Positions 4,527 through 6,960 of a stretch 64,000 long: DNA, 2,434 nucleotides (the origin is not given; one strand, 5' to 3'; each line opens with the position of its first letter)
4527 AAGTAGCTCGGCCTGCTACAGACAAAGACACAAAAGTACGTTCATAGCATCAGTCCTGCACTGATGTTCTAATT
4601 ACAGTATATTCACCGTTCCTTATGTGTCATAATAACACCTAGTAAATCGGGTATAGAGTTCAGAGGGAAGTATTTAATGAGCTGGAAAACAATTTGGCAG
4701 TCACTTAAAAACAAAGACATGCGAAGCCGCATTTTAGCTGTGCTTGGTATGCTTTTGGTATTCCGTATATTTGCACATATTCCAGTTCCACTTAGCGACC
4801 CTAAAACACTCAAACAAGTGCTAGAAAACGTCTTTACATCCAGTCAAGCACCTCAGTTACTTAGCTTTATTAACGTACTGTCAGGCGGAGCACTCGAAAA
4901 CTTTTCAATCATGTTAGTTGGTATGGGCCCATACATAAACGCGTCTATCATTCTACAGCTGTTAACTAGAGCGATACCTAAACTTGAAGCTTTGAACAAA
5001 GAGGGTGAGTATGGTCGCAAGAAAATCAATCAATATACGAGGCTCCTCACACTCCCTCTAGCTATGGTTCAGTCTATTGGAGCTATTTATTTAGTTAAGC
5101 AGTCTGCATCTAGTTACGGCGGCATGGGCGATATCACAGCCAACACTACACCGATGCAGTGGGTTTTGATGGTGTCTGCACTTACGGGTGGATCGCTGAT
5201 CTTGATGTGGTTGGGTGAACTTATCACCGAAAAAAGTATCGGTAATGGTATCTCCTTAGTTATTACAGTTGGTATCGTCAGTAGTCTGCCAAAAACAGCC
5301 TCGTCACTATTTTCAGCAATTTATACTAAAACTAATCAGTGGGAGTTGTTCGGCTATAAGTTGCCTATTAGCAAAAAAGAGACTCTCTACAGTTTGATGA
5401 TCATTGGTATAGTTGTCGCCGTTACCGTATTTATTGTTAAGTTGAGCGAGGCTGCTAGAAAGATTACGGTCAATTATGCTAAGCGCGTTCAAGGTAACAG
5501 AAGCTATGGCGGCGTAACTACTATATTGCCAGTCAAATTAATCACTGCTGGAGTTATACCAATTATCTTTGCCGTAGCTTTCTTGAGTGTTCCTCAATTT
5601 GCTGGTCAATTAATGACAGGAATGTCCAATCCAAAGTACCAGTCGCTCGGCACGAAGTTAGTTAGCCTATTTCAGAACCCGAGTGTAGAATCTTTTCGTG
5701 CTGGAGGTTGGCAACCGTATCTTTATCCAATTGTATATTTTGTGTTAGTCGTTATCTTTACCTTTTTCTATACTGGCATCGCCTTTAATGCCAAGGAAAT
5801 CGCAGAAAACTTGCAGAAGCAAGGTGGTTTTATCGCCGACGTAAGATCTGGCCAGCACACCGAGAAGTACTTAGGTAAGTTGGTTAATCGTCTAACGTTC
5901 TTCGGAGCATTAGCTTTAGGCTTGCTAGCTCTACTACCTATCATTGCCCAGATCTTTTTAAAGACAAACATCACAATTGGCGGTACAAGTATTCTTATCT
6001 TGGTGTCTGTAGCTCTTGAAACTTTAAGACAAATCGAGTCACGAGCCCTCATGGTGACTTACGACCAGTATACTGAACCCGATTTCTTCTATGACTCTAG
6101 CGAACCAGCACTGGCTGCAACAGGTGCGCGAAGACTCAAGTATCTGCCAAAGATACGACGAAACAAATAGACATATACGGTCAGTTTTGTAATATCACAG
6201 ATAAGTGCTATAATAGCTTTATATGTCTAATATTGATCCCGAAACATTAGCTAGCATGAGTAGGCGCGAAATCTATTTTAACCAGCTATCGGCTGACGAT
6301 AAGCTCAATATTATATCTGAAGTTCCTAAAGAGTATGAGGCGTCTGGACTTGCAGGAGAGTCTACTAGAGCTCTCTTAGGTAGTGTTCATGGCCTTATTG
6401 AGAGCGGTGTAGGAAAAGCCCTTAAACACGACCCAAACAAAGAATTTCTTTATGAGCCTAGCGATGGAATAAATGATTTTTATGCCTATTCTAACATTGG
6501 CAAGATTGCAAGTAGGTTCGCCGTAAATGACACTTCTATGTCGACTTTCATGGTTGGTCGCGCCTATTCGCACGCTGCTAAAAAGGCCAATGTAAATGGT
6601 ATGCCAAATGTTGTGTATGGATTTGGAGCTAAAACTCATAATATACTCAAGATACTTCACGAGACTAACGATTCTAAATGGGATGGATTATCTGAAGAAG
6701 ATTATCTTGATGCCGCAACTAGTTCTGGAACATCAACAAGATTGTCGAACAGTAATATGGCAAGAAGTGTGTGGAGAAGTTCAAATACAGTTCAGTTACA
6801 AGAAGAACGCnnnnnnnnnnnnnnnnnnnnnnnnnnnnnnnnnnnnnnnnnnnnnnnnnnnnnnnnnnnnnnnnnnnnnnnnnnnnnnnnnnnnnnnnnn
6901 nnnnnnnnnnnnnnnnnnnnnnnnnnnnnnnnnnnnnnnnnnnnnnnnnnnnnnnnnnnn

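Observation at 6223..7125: Orphan sigma-70 region-4 HTH protein in the adk/map slot of the spc-alpha operon, apparently leaderless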

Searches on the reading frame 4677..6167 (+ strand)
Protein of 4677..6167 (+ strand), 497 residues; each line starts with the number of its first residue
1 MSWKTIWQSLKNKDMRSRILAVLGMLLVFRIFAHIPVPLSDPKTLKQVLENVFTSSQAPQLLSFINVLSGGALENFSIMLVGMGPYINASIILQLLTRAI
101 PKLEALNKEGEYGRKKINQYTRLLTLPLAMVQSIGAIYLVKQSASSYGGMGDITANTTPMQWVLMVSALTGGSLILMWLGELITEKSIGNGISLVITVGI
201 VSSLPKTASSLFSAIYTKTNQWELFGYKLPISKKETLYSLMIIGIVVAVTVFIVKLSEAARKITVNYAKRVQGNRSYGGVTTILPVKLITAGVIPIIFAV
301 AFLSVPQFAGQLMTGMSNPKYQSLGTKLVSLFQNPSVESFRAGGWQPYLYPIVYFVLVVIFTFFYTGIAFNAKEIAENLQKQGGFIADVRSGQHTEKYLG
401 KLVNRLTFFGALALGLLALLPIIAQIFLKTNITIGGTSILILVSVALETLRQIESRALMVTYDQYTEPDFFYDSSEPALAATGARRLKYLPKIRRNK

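Call 32: find_related_loci(query=window:4677-6167:+, collection=metagenome_contigs, flank=4000)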
Query window:4677-6167:+ (497 aa) in metagenome_contigs; peptide patterns used: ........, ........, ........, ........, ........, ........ (x = any residue, [..] = any of these).
253 stretches matched a pattern; 150 encode a relative of the query (tblastn E <= 1e-3); the best 80 are kept; 80 distinct loci.
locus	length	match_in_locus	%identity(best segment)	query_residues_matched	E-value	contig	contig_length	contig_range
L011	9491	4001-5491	97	1-497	0e+0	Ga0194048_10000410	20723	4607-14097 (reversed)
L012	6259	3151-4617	79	1-489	0e+0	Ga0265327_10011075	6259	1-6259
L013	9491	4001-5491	78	1-497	0e+0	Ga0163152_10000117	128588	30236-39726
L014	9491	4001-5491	78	1-497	0e+0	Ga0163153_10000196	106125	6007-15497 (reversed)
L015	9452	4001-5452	79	1-484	0e+0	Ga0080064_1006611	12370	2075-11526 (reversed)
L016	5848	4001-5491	77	1-497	0e+0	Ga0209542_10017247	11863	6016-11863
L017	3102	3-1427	79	23-497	0e+0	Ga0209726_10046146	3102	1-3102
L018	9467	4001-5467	78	1-489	0e+0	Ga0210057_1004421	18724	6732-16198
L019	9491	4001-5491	77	1-497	0e+0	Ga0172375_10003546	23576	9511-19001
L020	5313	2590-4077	75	1-496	0e+0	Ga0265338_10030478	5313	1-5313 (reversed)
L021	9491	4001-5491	78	1-497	0e+0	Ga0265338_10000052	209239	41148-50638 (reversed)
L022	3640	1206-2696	72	1-497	0e+0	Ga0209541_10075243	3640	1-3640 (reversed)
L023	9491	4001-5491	76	1-497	0e+0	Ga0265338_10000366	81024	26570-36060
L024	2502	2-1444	78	4-484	0e+0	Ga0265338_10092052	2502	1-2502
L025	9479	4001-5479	72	1-497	0e+0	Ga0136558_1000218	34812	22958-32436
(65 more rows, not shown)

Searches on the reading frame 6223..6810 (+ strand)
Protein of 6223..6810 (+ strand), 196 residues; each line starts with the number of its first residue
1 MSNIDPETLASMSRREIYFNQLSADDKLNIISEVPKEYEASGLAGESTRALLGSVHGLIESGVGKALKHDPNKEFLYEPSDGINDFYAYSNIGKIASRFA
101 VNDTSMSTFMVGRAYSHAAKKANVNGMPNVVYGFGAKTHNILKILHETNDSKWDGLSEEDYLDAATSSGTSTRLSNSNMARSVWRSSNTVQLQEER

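Call 72: find_homologous_proteins(query=A5, max_evalue=0.01)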
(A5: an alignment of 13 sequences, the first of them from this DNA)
Query A5 (13 sequences) (196 aa, profile of the alignment): 4 proteins with E <= 0.01 among 3205 candidates.
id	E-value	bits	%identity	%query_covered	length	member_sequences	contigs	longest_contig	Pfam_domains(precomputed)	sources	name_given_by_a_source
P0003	1.6e-65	239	57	99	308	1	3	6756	PF04545.23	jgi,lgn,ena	-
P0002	6.7e-64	234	88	99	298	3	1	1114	PF04545.23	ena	-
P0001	1.5e-63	232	97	99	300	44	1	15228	PF04545.23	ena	-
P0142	1.3e-41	161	20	92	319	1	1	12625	-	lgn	-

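Call 73: find_encoding_contigs(protein=P0142, flank=5000, max_places=2)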
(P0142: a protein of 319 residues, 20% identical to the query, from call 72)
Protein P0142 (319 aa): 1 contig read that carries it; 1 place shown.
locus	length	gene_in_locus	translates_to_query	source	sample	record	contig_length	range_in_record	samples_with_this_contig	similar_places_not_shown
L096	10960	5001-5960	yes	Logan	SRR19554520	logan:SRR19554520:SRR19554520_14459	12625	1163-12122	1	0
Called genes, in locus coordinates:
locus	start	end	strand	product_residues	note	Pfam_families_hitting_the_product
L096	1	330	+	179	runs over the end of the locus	-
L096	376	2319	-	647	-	PF23034:DUF7035 (faint), PF24893:DUF7743 (faint), PF01835:MG2 (faint)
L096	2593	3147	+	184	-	-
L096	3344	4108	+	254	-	PF00142:Fer4_NifH, PF01656:CbiA, PF02374:ArsA_ATPase (weak), PF06564:CBP_BcsQ, PF09140:MipZ, PF10609:ParA, PF13614:AAA_31, PF01656:CbiA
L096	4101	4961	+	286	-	PF02195:ParB_N, PF17762:HTH_ParB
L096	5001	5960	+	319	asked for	-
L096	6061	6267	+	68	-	-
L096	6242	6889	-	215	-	PF10502:Peptidase_S26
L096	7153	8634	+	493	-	PF03816:LytR_cpsA_psr, PF13399:LytR_C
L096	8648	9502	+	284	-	-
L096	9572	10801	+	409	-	PF00595:PDZ (faint), PF00089:Trypsin, PF13365:Trypsin_2, PF13180:PDZ_2, PF17820:PDZ_6 (weak)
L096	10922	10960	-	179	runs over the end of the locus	?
